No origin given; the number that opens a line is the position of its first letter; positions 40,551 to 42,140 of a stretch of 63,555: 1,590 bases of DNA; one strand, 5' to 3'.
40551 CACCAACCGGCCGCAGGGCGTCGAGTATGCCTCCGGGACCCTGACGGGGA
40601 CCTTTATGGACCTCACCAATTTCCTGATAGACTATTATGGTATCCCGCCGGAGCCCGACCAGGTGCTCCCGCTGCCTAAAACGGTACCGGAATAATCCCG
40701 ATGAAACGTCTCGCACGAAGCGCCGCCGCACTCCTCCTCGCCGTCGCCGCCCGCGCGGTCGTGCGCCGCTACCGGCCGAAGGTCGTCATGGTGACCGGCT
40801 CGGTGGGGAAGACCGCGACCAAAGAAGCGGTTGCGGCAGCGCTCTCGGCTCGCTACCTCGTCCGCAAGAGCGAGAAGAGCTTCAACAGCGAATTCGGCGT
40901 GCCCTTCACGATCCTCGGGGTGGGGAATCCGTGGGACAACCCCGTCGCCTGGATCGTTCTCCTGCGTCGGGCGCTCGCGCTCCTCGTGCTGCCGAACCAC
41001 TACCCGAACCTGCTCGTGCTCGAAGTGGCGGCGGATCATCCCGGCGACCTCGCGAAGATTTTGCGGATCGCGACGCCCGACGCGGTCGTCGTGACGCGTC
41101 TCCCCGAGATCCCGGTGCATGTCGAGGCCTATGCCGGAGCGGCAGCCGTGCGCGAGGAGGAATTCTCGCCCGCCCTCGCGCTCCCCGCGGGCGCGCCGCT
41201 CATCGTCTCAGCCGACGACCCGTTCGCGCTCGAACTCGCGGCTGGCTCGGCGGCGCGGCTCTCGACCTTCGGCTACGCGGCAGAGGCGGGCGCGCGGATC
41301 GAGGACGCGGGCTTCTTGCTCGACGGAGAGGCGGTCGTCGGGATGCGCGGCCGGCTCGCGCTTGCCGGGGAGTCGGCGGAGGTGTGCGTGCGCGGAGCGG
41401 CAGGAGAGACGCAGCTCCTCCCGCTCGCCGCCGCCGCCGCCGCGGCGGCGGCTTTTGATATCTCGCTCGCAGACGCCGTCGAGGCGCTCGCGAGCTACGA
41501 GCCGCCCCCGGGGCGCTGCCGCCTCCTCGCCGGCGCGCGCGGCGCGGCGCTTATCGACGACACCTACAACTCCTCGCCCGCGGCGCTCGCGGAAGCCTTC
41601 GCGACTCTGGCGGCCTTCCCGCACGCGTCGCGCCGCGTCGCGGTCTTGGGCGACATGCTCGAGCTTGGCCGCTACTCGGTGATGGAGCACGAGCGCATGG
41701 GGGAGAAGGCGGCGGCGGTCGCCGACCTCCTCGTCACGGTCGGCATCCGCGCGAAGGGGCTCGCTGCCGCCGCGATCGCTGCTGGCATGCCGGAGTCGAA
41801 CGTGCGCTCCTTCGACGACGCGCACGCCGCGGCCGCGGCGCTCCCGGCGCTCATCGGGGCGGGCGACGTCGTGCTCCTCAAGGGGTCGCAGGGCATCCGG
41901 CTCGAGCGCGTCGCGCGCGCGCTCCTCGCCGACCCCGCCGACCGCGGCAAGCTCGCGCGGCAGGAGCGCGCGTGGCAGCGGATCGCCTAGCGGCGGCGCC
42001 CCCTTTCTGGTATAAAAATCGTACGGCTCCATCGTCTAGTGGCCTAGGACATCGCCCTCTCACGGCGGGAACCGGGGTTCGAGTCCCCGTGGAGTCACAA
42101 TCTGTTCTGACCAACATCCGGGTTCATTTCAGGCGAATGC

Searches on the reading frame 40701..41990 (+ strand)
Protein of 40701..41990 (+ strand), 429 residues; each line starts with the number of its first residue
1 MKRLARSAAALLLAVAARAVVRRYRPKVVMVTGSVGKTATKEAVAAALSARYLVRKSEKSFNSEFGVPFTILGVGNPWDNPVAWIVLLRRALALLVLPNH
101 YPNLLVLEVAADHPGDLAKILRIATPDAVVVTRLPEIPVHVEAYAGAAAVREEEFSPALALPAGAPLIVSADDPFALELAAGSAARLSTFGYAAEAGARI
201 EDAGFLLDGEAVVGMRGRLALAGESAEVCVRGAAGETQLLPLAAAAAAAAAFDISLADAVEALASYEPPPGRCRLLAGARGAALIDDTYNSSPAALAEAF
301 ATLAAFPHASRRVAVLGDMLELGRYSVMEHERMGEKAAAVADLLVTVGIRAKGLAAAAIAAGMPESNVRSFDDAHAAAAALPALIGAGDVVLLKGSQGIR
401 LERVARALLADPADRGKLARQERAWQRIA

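Call 64: search_protein_families(library=pfam, proteins=[window:40701-41990:+], max_evalue=0.00001)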
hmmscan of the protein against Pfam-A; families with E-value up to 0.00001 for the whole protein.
window:40701-41990:+ (429 aa): 2 families
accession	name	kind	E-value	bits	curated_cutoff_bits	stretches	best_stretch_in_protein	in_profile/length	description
PF02875.26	Mur_ligase_C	-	1.3e-19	71.7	28.4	1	271-396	1-126/127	Mur ligase, glutamate ligase domain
PF08245.18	Mur_ligase_M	-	1.6e-10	41.7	24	0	31-72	1-50/200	Mur ligase middle domain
